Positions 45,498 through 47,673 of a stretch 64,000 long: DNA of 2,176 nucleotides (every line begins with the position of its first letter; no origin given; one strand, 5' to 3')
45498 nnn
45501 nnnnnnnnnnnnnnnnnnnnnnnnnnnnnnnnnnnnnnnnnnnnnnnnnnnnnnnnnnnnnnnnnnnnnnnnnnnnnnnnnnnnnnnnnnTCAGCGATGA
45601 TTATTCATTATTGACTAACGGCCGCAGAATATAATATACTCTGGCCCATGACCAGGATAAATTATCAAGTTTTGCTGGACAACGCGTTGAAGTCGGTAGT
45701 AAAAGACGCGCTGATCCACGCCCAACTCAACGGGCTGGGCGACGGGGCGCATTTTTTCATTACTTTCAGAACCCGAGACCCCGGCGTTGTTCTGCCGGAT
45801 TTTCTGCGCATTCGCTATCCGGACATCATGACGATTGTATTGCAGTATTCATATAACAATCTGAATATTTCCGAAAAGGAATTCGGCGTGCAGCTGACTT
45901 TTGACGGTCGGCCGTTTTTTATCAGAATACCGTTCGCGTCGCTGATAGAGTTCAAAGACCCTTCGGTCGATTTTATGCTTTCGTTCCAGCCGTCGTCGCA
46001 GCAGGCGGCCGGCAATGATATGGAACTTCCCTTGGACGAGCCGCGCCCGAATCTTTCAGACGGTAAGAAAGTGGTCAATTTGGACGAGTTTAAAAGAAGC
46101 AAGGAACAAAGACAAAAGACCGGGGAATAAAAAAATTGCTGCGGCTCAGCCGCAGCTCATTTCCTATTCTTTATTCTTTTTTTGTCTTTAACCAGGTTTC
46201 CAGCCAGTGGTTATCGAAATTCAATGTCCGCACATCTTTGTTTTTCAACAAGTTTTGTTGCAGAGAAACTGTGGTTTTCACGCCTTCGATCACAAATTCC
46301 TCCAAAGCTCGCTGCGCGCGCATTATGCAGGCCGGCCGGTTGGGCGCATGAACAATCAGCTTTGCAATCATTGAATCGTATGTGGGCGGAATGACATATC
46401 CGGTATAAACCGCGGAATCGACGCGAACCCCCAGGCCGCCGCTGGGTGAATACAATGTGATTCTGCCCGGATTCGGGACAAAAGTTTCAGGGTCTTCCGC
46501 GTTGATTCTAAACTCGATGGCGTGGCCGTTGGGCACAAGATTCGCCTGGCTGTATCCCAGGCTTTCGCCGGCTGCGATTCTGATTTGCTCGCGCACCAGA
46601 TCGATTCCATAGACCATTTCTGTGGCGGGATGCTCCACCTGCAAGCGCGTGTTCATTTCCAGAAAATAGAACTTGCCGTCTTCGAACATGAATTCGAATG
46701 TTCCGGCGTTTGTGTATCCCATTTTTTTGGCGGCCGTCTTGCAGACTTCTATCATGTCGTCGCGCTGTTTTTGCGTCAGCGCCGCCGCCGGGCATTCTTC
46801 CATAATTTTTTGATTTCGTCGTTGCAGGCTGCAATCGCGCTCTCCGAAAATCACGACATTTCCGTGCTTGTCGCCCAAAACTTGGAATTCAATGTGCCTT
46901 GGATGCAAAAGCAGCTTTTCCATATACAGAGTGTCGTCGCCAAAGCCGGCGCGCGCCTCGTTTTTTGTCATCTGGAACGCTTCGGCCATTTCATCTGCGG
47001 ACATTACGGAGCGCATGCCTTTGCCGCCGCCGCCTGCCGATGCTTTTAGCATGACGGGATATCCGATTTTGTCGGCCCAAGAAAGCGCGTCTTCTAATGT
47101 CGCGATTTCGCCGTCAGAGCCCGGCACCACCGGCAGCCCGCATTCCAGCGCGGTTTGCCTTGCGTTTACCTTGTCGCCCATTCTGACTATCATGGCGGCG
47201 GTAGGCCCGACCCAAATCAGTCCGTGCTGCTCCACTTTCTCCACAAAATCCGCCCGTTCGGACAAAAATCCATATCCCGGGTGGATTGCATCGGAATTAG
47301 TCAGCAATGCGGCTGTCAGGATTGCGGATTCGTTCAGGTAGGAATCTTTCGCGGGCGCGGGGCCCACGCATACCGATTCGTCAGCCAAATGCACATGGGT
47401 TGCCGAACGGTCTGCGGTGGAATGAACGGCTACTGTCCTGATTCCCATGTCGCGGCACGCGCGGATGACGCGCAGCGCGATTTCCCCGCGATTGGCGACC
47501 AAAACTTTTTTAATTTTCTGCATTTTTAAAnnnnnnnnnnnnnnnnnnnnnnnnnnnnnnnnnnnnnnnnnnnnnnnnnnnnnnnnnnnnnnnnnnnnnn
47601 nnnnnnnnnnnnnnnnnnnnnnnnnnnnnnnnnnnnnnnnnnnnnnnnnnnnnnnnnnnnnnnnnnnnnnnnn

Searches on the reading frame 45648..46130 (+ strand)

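Call 6: search_protein_families(library=pfam, proteins=[window:45648-46130:+], max_evalue=0.01)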
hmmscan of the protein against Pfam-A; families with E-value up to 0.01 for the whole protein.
window:45648-46130:+ (160 aa): 1 family
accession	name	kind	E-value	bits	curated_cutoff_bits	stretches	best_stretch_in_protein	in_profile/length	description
PF04386.18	SspB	-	2.2e-27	96.5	27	1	11-141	4-129/156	Stringent starvation protein B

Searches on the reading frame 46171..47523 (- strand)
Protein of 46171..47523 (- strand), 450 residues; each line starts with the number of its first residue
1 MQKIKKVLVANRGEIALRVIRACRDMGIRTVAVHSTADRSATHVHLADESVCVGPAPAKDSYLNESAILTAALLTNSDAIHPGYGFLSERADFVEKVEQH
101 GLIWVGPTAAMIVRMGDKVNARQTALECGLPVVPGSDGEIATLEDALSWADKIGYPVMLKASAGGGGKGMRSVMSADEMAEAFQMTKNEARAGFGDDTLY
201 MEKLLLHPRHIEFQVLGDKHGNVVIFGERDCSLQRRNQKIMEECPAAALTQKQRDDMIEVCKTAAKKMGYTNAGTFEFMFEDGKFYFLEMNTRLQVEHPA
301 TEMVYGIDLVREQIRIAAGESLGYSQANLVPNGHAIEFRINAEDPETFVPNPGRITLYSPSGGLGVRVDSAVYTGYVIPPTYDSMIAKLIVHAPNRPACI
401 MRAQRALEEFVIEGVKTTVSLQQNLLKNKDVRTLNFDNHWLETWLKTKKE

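Call 25: search_protein_families(library=pfam, proteins=[window:46171-47523:-], max_evalue=0.00001)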
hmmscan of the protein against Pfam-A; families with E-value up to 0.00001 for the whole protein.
window:46171-47523:- (450 aa): 5 families
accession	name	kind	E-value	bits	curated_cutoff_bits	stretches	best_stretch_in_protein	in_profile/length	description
PF02786.22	CPSase_L_D2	-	1.3e-71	240.9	19.8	1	117-322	1-208/211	Carbamoyl-phosphate synthase L chain, ATP binding domain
PF00289.28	Biotin_carb_N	-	1.2e-44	151.7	25.5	1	4-112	2-110/110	Biotin carboxylase, N-terminal domain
PF02785.25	Biotin_carb_C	-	5.3e-36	123.4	32.4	1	337-442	1-107/108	Biotin carboxylase C-terminal domain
PF02222.28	ATP-grasp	-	2.1e-09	37.7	27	1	141-293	17-162/179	ATP-grasp domain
PF07478.18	Dala_Dala_lig_C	-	3.5e-08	33.7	24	1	149-292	31-174/204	D-ala D-ala ligase C-terminus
